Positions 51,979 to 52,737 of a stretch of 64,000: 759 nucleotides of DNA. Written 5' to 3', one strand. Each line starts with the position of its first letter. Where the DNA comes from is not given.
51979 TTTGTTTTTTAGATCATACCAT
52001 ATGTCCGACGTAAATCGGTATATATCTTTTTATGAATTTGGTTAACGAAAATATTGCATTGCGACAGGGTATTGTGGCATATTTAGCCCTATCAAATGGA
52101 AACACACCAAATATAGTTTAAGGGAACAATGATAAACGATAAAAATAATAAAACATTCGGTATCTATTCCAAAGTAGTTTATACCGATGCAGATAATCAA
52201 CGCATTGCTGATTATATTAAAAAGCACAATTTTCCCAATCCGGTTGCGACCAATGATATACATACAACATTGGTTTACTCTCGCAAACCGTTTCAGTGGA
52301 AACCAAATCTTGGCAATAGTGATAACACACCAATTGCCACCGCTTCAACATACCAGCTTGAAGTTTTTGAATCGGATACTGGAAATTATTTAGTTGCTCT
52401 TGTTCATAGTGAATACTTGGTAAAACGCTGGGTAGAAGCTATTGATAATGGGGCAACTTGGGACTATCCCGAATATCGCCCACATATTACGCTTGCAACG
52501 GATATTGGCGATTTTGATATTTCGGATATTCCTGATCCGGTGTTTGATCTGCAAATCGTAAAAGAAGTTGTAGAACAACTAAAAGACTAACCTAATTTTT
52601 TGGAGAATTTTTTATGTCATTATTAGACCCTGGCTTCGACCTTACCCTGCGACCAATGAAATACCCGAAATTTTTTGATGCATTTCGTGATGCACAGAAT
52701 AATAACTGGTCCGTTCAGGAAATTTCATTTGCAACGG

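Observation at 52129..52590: Acb1-like 2H phosphoesterase next to nrdB: candidate anti-CBASS/anti-Pycsar nuclease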

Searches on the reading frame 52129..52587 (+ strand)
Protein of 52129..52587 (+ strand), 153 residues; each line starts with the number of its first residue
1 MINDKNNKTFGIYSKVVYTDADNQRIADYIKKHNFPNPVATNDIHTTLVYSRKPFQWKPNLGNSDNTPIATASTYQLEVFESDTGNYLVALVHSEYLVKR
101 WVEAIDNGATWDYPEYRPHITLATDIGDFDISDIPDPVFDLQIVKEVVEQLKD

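Call 3: search_protein_families(library=pfam, proteins=[window:52129-52587:+], max_evalue=10)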
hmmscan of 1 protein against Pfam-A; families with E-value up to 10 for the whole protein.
window:52129-52587:+ (153 aa): 2 families
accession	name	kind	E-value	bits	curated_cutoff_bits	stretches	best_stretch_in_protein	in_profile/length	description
PF23474.1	Acb1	-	3.2e-35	121.4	27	1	11-152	2-138/144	Anti-CBASS protein Acb1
PF02834.22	LigT_PEase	-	0.012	16.2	23.3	1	99-124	12-41/87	LigT like Phosphoesterase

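Call 4: search_protein_families(library=phrogs, proteins=[window:52129-52587:+], max_evalue=1)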
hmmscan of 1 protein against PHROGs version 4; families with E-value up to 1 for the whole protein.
window:52129-52587:+ (153 aa): 4 families
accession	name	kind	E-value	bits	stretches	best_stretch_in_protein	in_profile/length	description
phrog_755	-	DNA, RNA and nucleotide metabolism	6.2e-33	114.6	1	8-152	5-149/156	RNA ligase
phrog_14315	-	unknown function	0.007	17.5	1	18-59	46-86/89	-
phrog_32060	-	unknown function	0.2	12.5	1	96-129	23-53/56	-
phrog_31662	-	unknown function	0.32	12.3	0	26-45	9-28/63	-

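Call 5: search_solved_structures(query=window:52129-52587:+, max_evalue=10, show_alignments=3)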
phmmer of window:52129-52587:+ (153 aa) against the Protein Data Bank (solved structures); distinct sequences matched with E-value up to 10: 8.
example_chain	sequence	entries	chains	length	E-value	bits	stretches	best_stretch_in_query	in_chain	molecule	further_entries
7t26_A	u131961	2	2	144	3.7e-16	62.6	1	11-133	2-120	Acb1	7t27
8hds_A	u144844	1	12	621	2.5e-05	27.4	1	28-124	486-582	Pam3 portal protein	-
9f9v_A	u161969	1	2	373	0.68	13.1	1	84-119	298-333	Putative secreted protein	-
9q2g_A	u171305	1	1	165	0.74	13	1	10-125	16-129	Anti-CBASS protein Acb1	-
8q5u_D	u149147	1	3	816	1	12.5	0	103-148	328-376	Endo-beta-N-acetylglucosaminidase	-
1nn4_A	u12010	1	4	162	1.1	12.4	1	94-130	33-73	Ribose 5-phosphate isomerase B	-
2vvr_A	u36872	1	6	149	1.2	12.3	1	95-130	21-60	RIBOSE-5-PHOSPHATE ISOMERASE B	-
6e58_A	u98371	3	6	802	1.2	12.3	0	103-148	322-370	Secreted Endo-beta-N-acetylglucosaminidase (EndoS) | Endo-beta-N-acetylglucosaminidase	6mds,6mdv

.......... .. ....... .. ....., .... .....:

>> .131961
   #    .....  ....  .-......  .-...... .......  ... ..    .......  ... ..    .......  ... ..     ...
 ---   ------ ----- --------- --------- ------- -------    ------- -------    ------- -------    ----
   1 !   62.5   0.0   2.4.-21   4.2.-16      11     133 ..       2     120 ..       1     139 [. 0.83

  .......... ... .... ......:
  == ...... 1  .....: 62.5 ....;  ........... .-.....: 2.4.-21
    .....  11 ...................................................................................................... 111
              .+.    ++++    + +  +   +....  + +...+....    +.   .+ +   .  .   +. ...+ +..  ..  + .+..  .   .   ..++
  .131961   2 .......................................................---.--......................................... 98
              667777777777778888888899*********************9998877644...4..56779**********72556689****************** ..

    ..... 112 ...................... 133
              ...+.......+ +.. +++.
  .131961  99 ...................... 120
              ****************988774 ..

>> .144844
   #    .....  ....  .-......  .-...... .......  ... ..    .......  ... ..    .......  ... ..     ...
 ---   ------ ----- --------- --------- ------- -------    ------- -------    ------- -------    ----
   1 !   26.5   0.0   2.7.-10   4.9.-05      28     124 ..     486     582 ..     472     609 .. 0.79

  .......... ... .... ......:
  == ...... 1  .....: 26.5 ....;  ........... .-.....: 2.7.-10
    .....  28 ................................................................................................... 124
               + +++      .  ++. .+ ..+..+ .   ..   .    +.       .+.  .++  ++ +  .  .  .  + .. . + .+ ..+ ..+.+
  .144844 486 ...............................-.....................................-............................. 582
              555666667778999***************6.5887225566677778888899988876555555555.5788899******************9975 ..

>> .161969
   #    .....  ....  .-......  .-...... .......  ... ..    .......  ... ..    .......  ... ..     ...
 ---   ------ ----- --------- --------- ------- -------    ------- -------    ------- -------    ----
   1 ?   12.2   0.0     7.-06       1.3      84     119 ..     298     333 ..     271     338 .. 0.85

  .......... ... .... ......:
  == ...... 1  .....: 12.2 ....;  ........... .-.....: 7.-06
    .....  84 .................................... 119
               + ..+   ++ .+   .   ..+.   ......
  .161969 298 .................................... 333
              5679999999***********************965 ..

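Call 7: search_dna_similar(query=window:52129-52587:+, collection=phages, mode=protein, max_rows=40, rows=spread)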
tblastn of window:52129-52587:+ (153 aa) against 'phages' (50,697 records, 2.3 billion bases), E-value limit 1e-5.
Records with a match: 1490; places in all: 1490; records where one place covers at least 80% of the query: 1109.
Best place of each record, by identity: <60% 1490.
By first word of the organism name: Escherichia 607; Klebsiella 275; Shigella 84; Acinetobacter 67; Enterobacter 56; Vibrio 54; Aeromonas 53; Enterobacteria 48; Yersinia 33; Salmonella 31; and 36 more.
By host as written in the record: Escherichia coli 264; - 165; Klebsiella pneumoniae 91; Escherichia coli B 28; Escherichia coli O157:H7 24; Escherichia coli str. K-12 substr. MG1655 22; Shigella sp. 21; Acinetobacter baumannii 19; and 391 more.
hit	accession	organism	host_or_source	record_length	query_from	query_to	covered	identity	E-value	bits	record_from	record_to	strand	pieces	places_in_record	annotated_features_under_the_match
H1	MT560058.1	Pectobacterium phage POP12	Pectobacterium carotovorum subsp. ...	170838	11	151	92%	39.0%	7e-20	90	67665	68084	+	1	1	hypothetical protein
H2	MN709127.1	Escherichia phage Ec_Makalu_002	Escherichia coli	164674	11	151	92%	37.5%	5e-15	76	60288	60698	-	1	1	hypothetical protein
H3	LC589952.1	Enterobacter phage vB_EkoM5VN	Enterobacter kobei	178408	11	151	92%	36.8%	2e-17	84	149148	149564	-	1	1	hypothetical protein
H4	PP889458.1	Klebsiella phage phi1_146002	Klebsiella pneumoniae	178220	11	151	92%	36.1%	6e-17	82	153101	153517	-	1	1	RNA ligase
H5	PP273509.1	Klebsiella phage vB_KpnM_W8-4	Klebsiella pneumoniae KBN10P05309 ...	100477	11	151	92%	33.8%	4e-14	74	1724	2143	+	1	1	record has no annotation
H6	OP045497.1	Klebsiella phage 150040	Klebsiella pneumoniae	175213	11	151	92%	33.8%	4e-14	74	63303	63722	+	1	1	hypothetical protein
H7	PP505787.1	Klebsiella phage vB_KM5a1_KLB13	Klebsiella sp. M5a1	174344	11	151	92%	33.8%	6e-14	73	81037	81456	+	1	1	hypothetical protein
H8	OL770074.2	Escherichia phage vB_EcoM-RPN187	Escherichia coli strain M187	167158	11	152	93%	32.9%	2e-12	69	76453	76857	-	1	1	hypothetical protein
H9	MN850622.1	Escherichia phage mobillu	Escherichia coli K-12 MG1655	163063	11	152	93%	32.2%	2e-12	69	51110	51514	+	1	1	hypothetical protein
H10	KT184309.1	Enterobacteria phage ATK47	Escherichia coli O26:H11 SJ3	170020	11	152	93%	32.2%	2e-12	69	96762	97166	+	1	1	hypothetical protein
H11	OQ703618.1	Escherichia phage GADS24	Escherichia coli NRT114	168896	11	152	93%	32.2%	2e-12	69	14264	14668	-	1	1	RNA ligase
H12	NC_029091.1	Escherichia phage APCEc01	Escherichia coli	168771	11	152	93%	32.2%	5e-12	68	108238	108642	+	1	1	RNA ligase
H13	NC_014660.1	Acinetobacter phage Ac42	-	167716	11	131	79%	36.4%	2e-13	72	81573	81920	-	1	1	57B: RNA ligase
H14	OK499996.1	Klebsiella phage vB_KaeM_Shinkou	Klebsiella aerogenes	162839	11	127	76%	36.8%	6e-12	67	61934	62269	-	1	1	hypothetical protein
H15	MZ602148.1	Klebsiella phage vB_KpnM_FRZ284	Klebsiella pneumoniae Kp284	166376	11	127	76%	36.8%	6e-12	67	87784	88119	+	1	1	hypothetical protein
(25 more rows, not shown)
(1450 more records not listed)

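Call 13: find_homologous_proteins(query=window:52129-52587:+)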
Query window:52129-52587:+ (153 aa): 1 proteins with E <= 0.001 among 60 candidates.
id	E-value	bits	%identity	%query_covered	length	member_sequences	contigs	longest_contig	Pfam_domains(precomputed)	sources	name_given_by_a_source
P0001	6.0e-99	346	100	100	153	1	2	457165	PF23474.2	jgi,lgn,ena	-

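Call 15: find_encoding_contigs(protein=P0001, flank=10000, max_places=6)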
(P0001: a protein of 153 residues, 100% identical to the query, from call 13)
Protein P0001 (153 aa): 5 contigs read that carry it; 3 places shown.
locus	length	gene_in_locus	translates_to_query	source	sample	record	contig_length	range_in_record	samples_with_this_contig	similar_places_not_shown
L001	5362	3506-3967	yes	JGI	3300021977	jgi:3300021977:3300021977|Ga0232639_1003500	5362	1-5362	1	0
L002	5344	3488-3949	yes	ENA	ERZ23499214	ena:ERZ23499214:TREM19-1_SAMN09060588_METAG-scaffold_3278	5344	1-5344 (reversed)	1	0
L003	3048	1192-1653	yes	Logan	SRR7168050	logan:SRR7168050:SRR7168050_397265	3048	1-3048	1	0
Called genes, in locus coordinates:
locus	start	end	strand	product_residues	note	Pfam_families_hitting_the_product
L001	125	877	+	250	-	-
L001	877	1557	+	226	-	-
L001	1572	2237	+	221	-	-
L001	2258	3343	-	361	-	PF04055:Radical_SAM (weak)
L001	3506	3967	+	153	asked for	PF23474:Acb1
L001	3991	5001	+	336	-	PF00268:Ribonuc_red_sm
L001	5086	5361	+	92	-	?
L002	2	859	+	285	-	?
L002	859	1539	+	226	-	-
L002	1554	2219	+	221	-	-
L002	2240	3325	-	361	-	PF04055:Radical_SAM (weak)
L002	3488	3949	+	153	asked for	PF23474:Acb1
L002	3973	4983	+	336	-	PF00268:Ribonuc_red_sm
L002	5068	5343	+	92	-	?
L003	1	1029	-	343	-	?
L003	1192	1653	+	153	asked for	PF23474:Acb1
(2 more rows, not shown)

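Call 22: search_protein_representatives(protein=window:52129-52587:+)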
Query: 153 residues. Proteins with E-value up to 0.001 (for the whole library): 1706; up to 1e-10: 193; up to 1e-30: 1. The best 150 are listed.
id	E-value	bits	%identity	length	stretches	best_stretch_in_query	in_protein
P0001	1.9e-99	346.2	100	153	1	1-153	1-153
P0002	1.6e-24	102.9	41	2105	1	8-152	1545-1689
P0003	1.9e-24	102.6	41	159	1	5-151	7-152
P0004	1.3e-22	96.6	40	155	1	8-149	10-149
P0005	5.5e-22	94.6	41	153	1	9-151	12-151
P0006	9.5e-22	93.8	40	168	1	7-151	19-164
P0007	5.7e-21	91.3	43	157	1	11-150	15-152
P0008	9.9e-21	90.5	39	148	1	6-149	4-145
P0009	2.5e-20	89.2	38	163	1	4-153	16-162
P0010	7.4e-20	87.7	38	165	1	3-146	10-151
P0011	9.7e-20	87.3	39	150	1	16-146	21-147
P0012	1.4e-19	86.8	34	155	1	9-149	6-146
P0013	6.8e-19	84.6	36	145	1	11-153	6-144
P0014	1.3e-18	83.7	36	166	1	9-151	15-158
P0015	1.4e-18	83.5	36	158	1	11-152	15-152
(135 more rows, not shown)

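Call 24: get_annotated_region(hit=H1, flank=4000)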
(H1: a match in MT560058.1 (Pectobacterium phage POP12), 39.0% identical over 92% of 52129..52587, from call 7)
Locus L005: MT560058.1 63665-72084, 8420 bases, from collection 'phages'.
description: Pectobacterium phage POP12, complete genome.
organism: Pectobacterium phage POP12 (NCBI taxid 2741065)
taxonomy: Viruses; Duplodnaviria; Heunggongvirae; Uroviricota; Caudoviricetes; Straboviridae
host: Pectobacterium carotovorum subsp. carotovorum 27; source: sewage; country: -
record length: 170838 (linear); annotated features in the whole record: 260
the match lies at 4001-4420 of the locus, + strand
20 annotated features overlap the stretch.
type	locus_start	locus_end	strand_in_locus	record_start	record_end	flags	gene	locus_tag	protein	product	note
CDS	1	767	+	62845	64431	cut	-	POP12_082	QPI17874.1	major capsid protein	-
CDS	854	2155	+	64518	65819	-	-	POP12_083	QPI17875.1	capsid vertex protein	gp24 capsid vertex protein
CDS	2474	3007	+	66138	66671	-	-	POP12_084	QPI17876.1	tail tube protein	-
CDS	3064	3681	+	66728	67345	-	-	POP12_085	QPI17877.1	dNMP kinase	-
CDS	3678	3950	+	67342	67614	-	-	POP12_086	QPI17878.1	chaperone for tail fiber formation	-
CDS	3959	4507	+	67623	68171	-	-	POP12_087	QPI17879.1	hypothetical protein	-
CDS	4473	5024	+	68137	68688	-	-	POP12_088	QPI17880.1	hypothetical protein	-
CDS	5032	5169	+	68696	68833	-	-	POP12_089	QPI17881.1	hypothetical protein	-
CDS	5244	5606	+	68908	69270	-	-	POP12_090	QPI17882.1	hypothetical protein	-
CDS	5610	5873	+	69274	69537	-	-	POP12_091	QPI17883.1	hypothetical protein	-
CDS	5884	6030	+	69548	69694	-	-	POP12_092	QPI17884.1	AI-2E family transporter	-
CDS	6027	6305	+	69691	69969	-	-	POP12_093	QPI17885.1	chondroitin sulfate proteoglycan 4-like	-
tRNA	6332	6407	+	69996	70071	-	-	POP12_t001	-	tRNA-Leu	-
CDS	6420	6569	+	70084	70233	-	-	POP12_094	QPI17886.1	hypothetical protein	-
tRNA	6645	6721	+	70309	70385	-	-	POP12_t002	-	tRNA-Met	-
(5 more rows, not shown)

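Call 39: predict_structure(alignment_id=A2)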
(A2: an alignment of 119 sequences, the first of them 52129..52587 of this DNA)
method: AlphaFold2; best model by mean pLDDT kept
length: 153 residues; sequences in the alignment: 119
mean_pLDDT: 95.2   pTM: 0.87
mean pLDDT of the five models: 95.2, 95.2, 94.6, 94.6, 94.4
residues with pLDDT >= 90: 143; 70-90: 3; 50-70: 4; < 50: 3
segments of 3 or more residues with pLDDT < 50: 1-3
pLDDT, mean of each block of 10 residues (from residue 1): 64 98 98 98 98 97 95 98 98 98 98 97 98 98 98 87
secondary structure, 60 per line:
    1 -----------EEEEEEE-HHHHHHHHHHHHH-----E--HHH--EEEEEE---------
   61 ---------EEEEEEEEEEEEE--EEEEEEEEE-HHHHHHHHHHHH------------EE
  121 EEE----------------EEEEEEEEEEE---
elements in order: E12-18 H20-32 E46-51 E70-82 E85-93 H95-106 E119-123 E140-150

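Call 41: fold_search(model_id=the predicted structure, library=pdb)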
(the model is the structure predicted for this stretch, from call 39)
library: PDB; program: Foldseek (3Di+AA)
matches with E <= 10: 357; with E <= 0.001: 19
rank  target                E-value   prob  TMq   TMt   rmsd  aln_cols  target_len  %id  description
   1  7t27                  9.6e-13  1.00  0.74  0.80   3.2       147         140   30  Structure of phage FBB1 anti-CBASS nuclease Acb1-3'3'-cGAMP complex in post reaction state (released 2022-04-20)
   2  7t26                  2.8e-12  1.00  0.75  0.84   3.1       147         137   31  Structure of phage FBB1 anti-CBASS nuclease Acb1 in apo state (released 2022-04-20)
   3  9q2y_A                3.9e-08  1.00  0.73  0.70   5.5       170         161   15  Phosphodiesterase from Burkholderia phage BCSR5 in the open lid conformation (released 2025-11-05)
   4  9q2y_B                2.6e-07  1.00  0.76  0.73   4.5       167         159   17  Phosphodiesterase from Burkholderia phage BCSR5 in the open lid conformation (released 2025-11-05)
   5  9q2g                  5.4e-07  1.00  0.71  0.67   4.6       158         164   17  Phosphodiesterase from Burkholderia phage BCSR5 in the closed lid conformation (released 2025-11-05)
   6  5ldm_A                5.4e-05  1.00  0.65  0.58   5.9       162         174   16  Crystal structure of E.coli LigT complexed with 2'-AMP (released 2017-01-18)
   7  5ldi_D                6.4e-05  1.00  0.50  0.46   7.2       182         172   16  Crystal structure of E.coli LigT in apo form (released 2017-01-18)
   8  4qak_A                1.3e-04  1.00  0.56  0.51   6.4       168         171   14  Crystal structure of phosphoesterase (released 2014-10-22)
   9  5ldi_B                1.5e-04  1.00  0.51  0.46   7.9       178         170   15  Crystal structure of E.coli LigT in apo form (released 2017-01-18)
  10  5ldi_A                1.6e-04  1.00  0.52  0.47   7.8       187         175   14  Crystal structure of E.coli LigT in apo form (released 2017-01-18)
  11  1iuh                  2.0e-04  1.00  0.59  0.51   6.2       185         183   16  Crystal structure of TT0787 of thermus thermophilus HB8 (released 2003-06-17)
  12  4qak_B                3.1e-04  1.00  0.59  0.53   6.5       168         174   14  Crystal structure of phosphoesterase (released 2014-10-22)
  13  5ldo_C                3.1e-04  1.00  0.54  0.50   9.3       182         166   13  Crystal structure of E.coli LigT complexed with 3'-AMP (released 2017-01-18)
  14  5ldp_B                4.5e-04  1.00  0.52  0.48   7.3       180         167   14  Crystal structure of E.coli LigT complexed with ATP (released 2017-01-18)
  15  5ldj_C                7.1e-04  1.00  0.52  0.48   8.2       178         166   15  Crystal structure of E.coli LigT complexed with phosphate (released 2017-01-18)
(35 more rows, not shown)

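Call 52: find_related_loci(query=window:52129-52587:+, collection=viral_contigs, flank=6000)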
Query window:52129-52587:+ (153 aa) in viral_contigs; peptide patterns used: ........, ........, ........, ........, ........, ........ (x = any residue, [..] = any of these).
21 stretches matched a pattern, but none encodes a relative of the query by tblastn (E <= 1e-3).

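Call 54: find_related_loci(query=A3, collection=viral_contigs, flank=6000)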
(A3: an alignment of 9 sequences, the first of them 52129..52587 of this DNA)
Query A3 (153 aa) in viral_contigs; peptide patterns used: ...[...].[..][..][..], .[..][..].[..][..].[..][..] (x = any residue, [..] = any of these).
233 stretches matched a pattern; 104 encode a relative of the query (tblastn E <= 1e-3); the best 80 are kept; 80 distinct loci.
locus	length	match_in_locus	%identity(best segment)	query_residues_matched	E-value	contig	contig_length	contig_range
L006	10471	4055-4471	39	11-151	3e-26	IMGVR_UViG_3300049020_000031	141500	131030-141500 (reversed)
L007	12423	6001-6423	39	11-153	4e-25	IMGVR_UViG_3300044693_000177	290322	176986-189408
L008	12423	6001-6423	38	11-153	2e-24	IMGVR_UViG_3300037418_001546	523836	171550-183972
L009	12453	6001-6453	37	1-152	7e-24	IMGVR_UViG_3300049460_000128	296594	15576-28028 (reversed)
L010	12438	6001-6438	35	2-151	1e-21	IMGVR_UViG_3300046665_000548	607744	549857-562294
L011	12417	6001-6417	37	11-151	2e-21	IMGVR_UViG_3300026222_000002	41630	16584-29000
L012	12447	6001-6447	36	2-151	2e-21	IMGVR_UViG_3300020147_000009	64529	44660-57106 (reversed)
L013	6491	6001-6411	35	11-153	3e-21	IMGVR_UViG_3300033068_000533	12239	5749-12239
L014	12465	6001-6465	34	1-151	4e-21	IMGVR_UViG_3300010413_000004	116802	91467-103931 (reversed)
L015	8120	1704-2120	37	11-151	5e-21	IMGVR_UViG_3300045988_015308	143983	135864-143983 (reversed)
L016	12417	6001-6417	37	11-151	5e-21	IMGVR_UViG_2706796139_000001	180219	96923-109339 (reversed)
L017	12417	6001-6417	37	11-151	5e-21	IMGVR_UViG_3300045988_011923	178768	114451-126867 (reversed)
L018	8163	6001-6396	36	2-134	9e-21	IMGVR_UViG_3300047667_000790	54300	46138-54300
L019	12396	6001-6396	36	2-134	9e-21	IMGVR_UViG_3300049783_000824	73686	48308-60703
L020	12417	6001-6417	37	11-151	1e-20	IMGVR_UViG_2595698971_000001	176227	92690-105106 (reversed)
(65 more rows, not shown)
